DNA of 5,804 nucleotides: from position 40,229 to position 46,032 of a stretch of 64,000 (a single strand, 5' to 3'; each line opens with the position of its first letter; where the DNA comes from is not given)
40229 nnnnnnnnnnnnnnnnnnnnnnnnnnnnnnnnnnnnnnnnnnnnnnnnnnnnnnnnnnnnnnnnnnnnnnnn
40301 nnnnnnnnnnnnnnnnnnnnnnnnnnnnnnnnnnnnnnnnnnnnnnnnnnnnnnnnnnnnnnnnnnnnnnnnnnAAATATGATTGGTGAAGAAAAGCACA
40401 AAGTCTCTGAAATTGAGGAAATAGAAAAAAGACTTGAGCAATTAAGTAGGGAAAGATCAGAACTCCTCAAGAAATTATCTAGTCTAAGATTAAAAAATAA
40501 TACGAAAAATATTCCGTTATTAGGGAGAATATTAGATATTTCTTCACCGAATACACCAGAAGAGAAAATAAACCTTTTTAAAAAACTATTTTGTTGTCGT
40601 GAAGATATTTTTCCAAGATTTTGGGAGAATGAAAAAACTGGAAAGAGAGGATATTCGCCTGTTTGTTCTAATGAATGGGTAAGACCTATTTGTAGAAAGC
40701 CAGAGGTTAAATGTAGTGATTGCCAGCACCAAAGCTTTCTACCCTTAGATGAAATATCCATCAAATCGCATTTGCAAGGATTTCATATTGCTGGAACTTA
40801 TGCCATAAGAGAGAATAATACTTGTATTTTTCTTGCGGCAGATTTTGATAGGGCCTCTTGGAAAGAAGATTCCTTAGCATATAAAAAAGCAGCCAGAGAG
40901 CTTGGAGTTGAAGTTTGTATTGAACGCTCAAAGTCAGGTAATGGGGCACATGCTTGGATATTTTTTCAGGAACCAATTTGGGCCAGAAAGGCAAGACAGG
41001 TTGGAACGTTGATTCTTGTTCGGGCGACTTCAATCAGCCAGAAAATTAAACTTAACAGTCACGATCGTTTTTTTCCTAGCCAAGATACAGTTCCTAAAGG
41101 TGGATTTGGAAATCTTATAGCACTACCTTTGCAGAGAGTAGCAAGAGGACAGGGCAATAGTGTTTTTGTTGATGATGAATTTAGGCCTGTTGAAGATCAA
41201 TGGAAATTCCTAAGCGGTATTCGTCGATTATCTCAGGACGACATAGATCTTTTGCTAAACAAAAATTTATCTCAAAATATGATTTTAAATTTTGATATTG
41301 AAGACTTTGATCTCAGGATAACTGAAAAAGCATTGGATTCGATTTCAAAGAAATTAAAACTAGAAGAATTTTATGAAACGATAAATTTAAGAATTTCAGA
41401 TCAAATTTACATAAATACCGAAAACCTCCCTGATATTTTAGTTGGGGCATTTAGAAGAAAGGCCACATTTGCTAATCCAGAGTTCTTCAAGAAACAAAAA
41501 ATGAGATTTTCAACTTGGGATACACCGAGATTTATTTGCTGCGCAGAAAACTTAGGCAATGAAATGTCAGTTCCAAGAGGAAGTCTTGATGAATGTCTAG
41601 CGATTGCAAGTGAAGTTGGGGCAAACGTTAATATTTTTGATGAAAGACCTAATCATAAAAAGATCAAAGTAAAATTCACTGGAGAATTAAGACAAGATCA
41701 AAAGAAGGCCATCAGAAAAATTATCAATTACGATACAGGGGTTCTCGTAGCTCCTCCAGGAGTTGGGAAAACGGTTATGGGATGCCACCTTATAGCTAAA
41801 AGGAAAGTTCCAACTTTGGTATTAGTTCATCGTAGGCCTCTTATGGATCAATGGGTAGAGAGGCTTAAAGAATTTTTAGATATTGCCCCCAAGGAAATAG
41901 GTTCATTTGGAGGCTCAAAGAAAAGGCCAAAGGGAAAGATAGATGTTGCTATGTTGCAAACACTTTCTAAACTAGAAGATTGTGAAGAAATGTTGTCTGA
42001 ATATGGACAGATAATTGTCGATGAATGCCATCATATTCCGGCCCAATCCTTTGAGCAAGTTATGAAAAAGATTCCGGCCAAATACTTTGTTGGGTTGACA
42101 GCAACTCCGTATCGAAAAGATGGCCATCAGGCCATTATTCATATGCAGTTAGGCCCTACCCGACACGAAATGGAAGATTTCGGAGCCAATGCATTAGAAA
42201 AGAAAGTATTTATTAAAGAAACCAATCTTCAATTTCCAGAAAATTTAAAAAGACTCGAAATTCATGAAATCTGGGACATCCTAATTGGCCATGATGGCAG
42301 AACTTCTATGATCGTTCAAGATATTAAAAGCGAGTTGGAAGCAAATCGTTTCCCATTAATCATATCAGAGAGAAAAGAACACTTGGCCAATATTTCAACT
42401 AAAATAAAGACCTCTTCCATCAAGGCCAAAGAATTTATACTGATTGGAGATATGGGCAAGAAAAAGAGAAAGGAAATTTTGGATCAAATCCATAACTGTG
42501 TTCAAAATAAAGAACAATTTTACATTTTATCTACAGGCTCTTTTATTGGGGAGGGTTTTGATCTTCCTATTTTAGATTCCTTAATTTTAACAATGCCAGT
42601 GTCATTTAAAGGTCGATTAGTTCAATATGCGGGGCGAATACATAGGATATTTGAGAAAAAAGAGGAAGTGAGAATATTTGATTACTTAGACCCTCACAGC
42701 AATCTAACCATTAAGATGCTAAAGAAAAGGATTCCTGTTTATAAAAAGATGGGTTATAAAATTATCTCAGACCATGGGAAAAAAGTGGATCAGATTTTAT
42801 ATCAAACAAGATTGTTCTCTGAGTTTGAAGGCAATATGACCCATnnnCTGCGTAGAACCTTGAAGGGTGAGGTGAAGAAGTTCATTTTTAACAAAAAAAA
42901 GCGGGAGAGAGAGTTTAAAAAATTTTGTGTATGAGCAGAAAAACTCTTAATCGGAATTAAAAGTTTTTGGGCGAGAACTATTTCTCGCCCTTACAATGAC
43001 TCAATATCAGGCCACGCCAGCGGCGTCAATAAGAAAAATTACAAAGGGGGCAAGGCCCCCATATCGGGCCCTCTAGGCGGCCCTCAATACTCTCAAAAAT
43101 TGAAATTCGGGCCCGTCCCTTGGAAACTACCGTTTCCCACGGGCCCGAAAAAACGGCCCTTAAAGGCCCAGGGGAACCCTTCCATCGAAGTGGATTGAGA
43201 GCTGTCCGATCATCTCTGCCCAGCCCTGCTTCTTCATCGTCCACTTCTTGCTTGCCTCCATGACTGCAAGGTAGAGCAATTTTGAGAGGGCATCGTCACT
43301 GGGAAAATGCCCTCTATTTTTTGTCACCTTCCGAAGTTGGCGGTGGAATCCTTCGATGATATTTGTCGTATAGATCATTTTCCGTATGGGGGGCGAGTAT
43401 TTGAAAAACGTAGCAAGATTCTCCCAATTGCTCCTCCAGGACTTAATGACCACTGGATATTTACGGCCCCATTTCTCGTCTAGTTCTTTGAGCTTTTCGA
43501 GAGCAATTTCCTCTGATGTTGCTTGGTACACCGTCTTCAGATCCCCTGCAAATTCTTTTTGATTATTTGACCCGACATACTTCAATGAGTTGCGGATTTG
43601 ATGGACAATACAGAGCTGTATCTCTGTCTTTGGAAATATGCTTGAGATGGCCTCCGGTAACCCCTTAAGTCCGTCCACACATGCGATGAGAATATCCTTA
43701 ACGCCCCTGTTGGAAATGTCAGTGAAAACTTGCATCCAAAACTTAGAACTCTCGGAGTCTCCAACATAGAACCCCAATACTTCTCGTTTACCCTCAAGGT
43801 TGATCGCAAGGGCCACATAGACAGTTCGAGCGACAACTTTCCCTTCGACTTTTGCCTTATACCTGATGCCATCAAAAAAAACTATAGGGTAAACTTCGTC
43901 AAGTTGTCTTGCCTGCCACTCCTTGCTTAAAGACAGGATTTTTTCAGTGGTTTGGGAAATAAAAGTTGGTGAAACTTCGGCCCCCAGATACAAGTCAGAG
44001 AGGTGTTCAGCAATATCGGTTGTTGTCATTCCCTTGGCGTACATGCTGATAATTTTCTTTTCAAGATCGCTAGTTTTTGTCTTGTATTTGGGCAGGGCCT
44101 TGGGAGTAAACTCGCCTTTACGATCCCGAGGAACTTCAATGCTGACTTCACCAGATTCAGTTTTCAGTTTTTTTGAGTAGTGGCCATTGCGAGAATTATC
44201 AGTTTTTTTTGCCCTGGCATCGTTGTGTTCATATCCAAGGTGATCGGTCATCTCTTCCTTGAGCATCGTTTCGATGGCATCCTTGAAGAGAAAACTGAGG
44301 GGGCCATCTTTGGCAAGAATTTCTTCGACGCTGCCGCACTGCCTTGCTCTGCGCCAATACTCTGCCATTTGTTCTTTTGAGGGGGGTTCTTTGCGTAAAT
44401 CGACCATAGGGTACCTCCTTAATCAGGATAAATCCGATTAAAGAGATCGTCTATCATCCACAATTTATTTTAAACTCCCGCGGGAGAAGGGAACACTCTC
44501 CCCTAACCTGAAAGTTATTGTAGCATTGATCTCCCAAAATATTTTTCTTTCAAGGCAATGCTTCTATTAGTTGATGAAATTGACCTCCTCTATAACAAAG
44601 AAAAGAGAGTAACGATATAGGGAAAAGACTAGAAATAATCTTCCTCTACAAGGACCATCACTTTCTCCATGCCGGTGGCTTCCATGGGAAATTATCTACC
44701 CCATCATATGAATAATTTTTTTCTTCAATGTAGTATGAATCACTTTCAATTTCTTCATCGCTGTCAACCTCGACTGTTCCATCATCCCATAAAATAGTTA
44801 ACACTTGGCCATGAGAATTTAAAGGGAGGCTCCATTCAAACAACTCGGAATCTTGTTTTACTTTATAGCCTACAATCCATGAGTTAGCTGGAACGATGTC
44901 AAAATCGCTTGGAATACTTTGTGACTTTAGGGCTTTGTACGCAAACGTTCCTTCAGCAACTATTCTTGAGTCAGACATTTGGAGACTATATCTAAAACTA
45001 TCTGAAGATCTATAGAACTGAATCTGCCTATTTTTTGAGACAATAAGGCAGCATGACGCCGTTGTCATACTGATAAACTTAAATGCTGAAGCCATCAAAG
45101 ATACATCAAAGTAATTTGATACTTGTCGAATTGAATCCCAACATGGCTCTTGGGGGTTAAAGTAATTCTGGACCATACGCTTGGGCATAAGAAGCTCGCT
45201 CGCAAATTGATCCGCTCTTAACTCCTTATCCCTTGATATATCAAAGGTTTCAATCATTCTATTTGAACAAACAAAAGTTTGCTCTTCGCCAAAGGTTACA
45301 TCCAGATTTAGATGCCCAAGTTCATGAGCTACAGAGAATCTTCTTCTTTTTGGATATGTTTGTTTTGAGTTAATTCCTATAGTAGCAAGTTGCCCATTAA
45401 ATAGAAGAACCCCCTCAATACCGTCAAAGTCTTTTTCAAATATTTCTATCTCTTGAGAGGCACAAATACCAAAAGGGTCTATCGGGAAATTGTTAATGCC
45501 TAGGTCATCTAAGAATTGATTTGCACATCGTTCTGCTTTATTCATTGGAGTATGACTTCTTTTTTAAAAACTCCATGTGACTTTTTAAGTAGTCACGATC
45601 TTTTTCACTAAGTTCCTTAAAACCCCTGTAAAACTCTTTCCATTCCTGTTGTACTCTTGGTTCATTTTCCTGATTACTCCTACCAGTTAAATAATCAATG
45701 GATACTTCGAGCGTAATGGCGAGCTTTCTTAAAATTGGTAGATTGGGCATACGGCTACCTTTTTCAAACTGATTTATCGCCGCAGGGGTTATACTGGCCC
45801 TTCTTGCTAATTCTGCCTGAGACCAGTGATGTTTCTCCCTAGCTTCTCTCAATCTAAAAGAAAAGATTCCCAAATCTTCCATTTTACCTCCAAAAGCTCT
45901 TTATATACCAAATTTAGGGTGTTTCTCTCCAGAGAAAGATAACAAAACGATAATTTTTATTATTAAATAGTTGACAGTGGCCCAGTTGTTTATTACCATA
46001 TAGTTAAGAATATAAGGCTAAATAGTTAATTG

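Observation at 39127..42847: Orphan two-gene module: Orc1/STAND-like ATPase plus PrimPol(AEP)-SF2 helicase fusion, sitting in a defence-island slot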

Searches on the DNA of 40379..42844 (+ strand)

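Call 73: search_dna_similar(query=L141:7866-10226:+, collection=ecoli_genomes, mode=near, max_rows=12, rows=spread)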
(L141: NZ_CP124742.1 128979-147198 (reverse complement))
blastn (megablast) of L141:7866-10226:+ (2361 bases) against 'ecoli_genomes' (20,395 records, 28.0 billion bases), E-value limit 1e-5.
Records with a match: 1734; places in all: 1872; records where one place covers at least 80% of the query: 685.
Genomes with a match: 1730 of 5426; with a place that covers at least 80% of the query: 684. Places per genome that has any: lowest 1, median 1, highest 3. On chromosomes: 1863 places; on plasmids: 9.
Best place of each record, by identity: >=99% 488; 95-99% 219; 90-95% 106; 80-90% 919; 60-80% 2.
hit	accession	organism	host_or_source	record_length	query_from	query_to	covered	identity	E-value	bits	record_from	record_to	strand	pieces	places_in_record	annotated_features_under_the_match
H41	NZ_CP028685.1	Escherichia coli strain 111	cattle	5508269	1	2361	100%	100.0%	0e+0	4372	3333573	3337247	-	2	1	TOTE conflict system archaeo-eukaryotic primase domain-containing ... | IS3 family transposase | helicase | AL1L pseudoknot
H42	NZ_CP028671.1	Escherichia coli strain 116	cattle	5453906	1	2361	100%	100.0%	0e+0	4361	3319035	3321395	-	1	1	TOTE conflict system archaeo-eukaryotic primase domain-containing ...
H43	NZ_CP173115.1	Escherichia coli strain STEC799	Homo sapiens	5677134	1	2361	100%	100.0%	0e+0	4361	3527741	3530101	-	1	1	TOTE conflict system archaeo-eukaryotic primase domain-containing ...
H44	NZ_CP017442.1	Escherichia coli O157:H7 strain 4276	Cattle Hide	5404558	39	2361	98%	99.9%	0e+0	4279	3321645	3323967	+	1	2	TOTE conflict system archaeo-eukaryotic primase domain-containing ...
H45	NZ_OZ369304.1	Escherichia coli strain Esc29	not applicable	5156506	1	2339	99%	97.6%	0e+0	4004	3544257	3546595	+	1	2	TOTE conflict system archaeo-eukaryotic primase domain-containing ...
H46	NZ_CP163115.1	Escherichia coli strain W46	Homo sapiens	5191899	1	351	15%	86.9%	1e-100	377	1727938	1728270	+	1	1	DEAD/DEAH box helicase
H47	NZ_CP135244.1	Escherichia coli strain OHT76-1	Food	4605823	1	351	15%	86.3%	3e-97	366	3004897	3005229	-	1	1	TOTE conflict system archaeo-eukaryotic primase domain-containing ...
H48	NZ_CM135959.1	Escherichia coli strain NY1601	Chicken feces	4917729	4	349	14%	88.1%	1e-80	384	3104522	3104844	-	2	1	TOTE conflict system archaeo-eukaryotic primase domain-containing ...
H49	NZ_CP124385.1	Escherichia coli strain AVS0153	environmental: river near WWTP effluent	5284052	1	250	10%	89.7%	1e-55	299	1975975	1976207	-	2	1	TOTE conflict system archaeo-eukaryotic primase domain-containing ...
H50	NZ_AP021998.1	Escherichia coli strain WP3-W18-ESBL-07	-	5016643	1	247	10%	90.0%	1e-55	299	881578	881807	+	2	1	TOTE conflict system archaeo-eukaryotic primase domain-containing ...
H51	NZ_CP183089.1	Escherichia coli strain 447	Homo sapiens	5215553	1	247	10%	90.0%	1e-55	299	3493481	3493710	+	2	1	helicase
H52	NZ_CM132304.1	Escherichia coli strain 2020S05-235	Homo sapiens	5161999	1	47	2%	93.6%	2e-8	71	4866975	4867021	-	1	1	TOTE conflict system archaeo-eukaryotic primase domain-containing ...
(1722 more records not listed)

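Call 80: get_annotated_region(hit=H42, flank=12000)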
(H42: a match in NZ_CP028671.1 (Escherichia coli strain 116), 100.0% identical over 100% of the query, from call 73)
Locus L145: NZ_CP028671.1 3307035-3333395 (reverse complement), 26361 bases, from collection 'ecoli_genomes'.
description: Escherichia coli strain 116 chromosome, complete genome
organism: Escherichia coli strain 116 (NCBI taxid 562)
replicon: chromosome; assembly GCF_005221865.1
host: -; source: cattle; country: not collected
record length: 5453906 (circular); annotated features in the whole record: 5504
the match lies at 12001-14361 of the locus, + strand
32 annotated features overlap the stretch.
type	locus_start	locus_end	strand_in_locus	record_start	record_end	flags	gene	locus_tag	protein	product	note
CDS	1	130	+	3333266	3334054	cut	-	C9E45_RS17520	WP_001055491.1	outer membrane lipoprotein-sorting protein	-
CDS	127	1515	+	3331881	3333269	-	-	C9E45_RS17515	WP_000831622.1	hypothetical protein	-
CDS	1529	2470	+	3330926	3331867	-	-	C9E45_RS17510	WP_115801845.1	ACP S-malonyltransferase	-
CDS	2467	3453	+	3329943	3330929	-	ycdU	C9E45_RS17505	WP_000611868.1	protein YcdU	-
CDS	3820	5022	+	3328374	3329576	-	-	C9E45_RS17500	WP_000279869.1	tyrosine-type recombinase/integrase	-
CDS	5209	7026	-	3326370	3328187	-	-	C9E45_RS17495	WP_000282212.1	hypothetical protein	-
CDS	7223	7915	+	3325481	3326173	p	-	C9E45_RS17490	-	IS1 family transposase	frameshifted; internal stop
CDS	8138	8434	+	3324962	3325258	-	-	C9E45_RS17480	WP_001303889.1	helix-turn-helix transcriptional regulator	-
CDS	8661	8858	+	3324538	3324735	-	-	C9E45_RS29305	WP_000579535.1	DUF3987 domain-containing protein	-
CDS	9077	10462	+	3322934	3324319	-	-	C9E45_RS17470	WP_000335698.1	YfjI family protein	-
CDS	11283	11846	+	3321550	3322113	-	-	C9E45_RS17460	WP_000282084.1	inovirus-type Gp2 protein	-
CDS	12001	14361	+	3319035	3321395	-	-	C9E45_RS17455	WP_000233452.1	TOTE conflict system archaeo-eukaryotic primase domain-containing protein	-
CDS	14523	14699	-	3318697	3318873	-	-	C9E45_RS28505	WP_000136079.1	hypothetical protein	-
CDS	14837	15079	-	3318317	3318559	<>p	-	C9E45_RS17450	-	IS30 family transposase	incomplete; partial in the middle of a contig; missing N-terminus and C-terminus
CDS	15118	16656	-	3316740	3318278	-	-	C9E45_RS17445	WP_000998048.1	IS66-like element ISEc8 family transposase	-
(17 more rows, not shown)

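Call 81: get_annotated_region(hit=H47, flank=9000)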
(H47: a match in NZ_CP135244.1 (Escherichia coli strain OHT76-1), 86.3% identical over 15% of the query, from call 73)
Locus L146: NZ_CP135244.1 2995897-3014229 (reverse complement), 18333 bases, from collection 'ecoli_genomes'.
description: Escherichia coli strain OHT76-1 chromosome, complete genome
organism: Escherichia coli strain OHT76-1 (NCBI taxid 562)
replicon: chromosome; assembly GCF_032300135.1
host: Food; source: Pig ear pet treat; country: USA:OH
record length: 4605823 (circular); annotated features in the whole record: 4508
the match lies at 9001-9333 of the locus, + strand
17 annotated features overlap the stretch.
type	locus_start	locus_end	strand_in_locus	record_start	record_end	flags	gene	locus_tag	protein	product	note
CDS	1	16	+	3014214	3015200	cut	ycdU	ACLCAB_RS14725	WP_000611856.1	YcdU family protein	-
ncRNA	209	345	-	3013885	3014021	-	-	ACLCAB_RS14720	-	RtT sRNA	rtT sRNA, processed from tyrT transcript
ncRNA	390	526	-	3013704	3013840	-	-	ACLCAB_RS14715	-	RtT sRNA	rtT sRNA, processed from tyrT transcript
CDS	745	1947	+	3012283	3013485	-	-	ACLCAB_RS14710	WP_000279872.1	tyrosine-type recombinase/integrase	-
CDS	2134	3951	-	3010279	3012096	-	-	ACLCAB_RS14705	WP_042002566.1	hypothetical protein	-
CDS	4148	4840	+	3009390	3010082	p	-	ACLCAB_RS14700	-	IS1 family transposase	frameshifted; internal stop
CDS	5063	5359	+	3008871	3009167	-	-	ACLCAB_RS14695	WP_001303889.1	helix-turn-helix transcriptional regulator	-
CDS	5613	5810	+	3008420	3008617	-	-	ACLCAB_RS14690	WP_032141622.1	DUF3987 domain-containing protein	-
CDS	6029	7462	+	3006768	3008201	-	-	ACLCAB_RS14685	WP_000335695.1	YfjI family protein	-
CDS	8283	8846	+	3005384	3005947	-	-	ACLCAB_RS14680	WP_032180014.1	YagK/YfjJ domain-containing protein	-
CDS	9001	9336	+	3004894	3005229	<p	-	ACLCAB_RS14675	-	TOTE conflict system archaeo-eukaryotic primase domain-containing protein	frameshifted; internal stop; incomplete; partial in the middle of a contig; missing C-terminus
CDS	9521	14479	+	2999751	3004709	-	-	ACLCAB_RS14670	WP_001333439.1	AAA domain-containing protein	-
CDS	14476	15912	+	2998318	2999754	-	-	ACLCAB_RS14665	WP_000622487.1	hypothetical protein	-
CDS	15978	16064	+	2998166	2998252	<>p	-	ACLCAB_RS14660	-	hypothetical protein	frameshifted; incomplete; partial in the middle of a contig; missing N-terminus and C-terminus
CDS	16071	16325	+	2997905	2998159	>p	-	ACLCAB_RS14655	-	16S rRNA methyltransferase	internal stop; incomplete; partial in the middle of a contig; missing N-terminus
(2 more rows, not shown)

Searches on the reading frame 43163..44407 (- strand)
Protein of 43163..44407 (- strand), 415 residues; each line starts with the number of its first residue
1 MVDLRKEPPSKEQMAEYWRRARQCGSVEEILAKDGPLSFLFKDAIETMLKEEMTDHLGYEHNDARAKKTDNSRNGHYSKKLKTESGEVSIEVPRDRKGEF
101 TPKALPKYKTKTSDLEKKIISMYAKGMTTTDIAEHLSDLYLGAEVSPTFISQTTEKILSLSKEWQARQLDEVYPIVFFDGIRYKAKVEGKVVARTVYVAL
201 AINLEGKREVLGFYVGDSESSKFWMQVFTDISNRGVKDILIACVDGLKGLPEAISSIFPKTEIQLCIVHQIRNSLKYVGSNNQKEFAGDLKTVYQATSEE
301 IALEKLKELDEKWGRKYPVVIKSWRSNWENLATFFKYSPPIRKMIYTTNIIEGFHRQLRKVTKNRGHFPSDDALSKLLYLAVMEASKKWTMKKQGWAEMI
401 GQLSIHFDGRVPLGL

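Call 47: search_protein_families(library=pfam, proteins=[window:43163-44407:-], max_evalue=0.0001)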
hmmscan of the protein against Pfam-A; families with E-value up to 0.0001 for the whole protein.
window:43163-44407:- (415 aa): 2 families
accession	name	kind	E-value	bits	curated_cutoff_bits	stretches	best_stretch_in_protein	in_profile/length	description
PF00872.24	Transposase_mut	-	4.5e-112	375.1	21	1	25-390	14-377/379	Transposase, Mutator family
PF10551.15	MULE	-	2.7e-05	25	27.6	1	196-272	17-98/99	MULE transposase domain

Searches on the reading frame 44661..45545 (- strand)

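Call 47: search_protein_families(library=pfam, proteins=[window:44661-45545:-], max_evalue=0.0001)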
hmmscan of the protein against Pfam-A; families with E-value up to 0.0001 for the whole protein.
window:44661-45545:- (295 aa): 1 family
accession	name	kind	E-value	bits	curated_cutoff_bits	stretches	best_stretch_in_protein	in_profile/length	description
PF06114.19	Peptidase_M78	-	2.1e-13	50.6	22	1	29-155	2-120/123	IrrE N-terminal-like domain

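Call 48: search_protein_families(library=padloc, proteins=[window:44661-45545:-], max_evalue=0.0001)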
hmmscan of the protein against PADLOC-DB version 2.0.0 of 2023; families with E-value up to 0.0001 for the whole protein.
window:44661-45545:- (295 aa): 15 families
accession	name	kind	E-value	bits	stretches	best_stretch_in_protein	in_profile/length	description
PDLC04141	capP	-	6.2e-56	187.6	1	2-254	3-241/242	capP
PDLC03949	RmrA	-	4.7e-13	46.7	1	62-161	183-266/363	-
PDLC03952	RmrA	-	7.6e-09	32.9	1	41-157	193-299/395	-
PDLC03954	RmrA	-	8.2e-09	32.8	1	41-125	181-257/380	-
PDLC03946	RmrA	-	1.5e-08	31.8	1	51-162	174-269/357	-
PDLC03945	RmrA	-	7.2e-08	30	1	61-159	201-292/394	-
PDLC03950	RmrA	-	1.1e-07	29.2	1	66-157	194-275/369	-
PDLC03944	RmrA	-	1.1e-07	29.2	1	54-134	185-257/384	-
PDLC03948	RmrA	-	1.4e-07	28.7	1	26-152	168-281/397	-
PDLC03943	RmrA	-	1.5e-07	28.9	1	59-152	183-264/370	-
PDLC03947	RmrA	-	1.3e-06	25.5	1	54-124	194-256/383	-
PDLC03953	RmrA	-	1.9e-06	25.4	1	63-133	203-257/373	-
PDLC04776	PDC-M69B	-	3.9e-06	24.7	1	56-130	70-139/272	-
PDLC03951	RmrA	-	9.8e-06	22.8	1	59-150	196-275/400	-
PDLC03955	RmrA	-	5.5e-05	20.6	0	65-155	211-285/371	-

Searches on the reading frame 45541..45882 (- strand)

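Call 48: search_protein_families(library=padloc, proteins=[window:45541-45882:-], max_evalue=0.0001)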
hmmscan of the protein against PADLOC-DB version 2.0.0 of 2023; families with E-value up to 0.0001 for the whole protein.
window:45541-45882:- (114 aa): 15 families
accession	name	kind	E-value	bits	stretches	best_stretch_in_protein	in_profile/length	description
PDLC04142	capH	-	1.1e-19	69.3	1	6-109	6-101/103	capH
PDLC02926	HTH_VI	-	2.4e-13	48.1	1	11-85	6-80/92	-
PDLC03952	RmrA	-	1.3e-12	45.3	1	9-106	25-118/395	-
PDLC03955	RmrA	-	4.3e-11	40.6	1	10-102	24-111/371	-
PDLC03947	RmrA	-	1.2e-10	38.8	1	7-107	12-107/383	-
PDLC03949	RmrA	-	1.6e-10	38.4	1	10-97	6-88/363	-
PDLC03951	RmrA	-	2.2e-10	38.1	1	8-111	10-107/400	-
PDLC03954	RmrA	-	5.3e-10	36.8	1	9-107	13-106/380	-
PDLC03948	RmrA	-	6.8e-10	36.4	1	9-107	11-105/397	-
PDLC03956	RmrA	-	8.4e-10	36.2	1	7-109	9-105/399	-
PDLC03945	RmrA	-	9.1e-09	32.9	1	10-106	6-101/394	-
PDLC03944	RmrA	-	1.4e-08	32.2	1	10-108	10-103/384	-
PDLC03946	RmrA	-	1.3e-07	28.7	1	10-97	6-88/357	-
PDLC04775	PDC-M69A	-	9.5e-06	24.1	1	14-88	15-85/113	-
PDLC03667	Control_protein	-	9.5e-05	20.7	0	11-66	6-65/101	control protein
